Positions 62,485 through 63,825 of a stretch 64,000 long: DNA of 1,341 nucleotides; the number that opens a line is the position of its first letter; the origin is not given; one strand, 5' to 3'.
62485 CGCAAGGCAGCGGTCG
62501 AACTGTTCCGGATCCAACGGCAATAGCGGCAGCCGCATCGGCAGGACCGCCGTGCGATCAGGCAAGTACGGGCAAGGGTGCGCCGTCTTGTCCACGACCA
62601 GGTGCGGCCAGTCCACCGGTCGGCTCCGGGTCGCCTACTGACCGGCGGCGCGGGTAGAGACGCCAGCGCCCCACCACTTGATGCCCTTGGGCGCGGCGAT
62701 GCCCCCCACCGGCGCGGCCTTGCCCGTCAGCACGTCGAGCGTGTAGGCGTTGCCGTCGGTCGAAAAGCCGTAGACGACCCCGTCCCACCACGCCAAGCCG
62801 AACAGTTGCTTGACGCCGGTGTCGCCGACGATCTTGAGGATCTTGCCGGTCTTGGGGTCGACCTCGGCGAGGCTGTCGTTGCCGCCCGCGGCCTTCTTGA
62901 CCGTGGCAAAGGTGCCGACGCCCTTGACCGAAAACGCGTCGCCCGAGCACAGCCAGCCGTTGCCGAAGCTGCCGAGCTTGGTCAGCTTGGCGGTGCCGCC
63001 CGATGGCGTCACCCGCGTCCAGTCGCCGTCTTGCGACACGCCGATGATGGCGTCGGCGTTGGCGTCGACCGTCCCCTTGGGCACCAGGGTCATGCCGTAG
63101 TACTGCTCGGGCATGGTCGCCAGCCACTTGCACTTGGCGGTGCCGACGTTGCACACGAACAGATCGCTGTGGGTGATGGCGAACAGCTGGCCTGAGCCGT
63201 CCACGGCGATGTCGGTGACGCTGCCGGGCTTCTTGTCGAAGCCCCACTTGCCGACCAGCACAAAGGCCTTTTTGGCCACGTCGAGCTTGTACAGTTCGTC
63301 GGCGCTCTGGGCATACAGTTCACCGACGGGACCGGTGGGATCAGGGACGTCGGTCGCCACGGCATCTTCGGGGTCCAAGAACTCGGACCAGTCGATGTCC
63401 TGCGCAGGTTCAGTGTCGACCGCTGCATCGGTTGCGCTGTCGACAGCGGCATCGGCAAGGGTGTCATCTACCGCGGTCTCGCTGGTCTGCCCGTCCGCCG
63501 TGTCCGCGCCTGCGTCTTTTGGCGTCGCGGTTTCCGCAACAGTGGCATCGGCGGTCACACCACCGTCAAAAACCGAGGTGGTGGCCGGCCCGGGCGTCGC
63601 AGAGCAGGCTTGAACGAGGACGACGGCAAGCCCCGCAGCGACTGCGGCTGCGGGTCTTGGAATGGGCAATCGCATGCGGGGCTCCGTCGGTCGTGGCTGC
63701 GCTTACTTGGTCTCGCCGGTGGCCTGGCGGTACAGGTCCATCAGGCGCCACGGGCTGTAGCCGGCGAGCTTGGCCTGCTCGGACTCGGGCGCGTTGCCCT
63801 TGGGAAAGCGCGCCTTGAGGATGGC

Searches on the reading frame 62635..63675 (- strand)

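Call 66: search_protein_families(library=pfam, proteins=[window:62635-63675:-], max_evalue=0.0001)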
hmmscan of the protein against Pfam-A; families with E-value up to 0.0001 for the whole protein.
window:62635-63675:- (346 aa): 1 family
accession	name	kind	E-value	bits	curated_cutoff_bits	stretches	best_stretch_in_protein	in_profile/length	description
PF21959.2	DUF6923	-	2.8e-05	24.5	27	1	193-337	50-179/234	Repeat of unknown function (DUF6923)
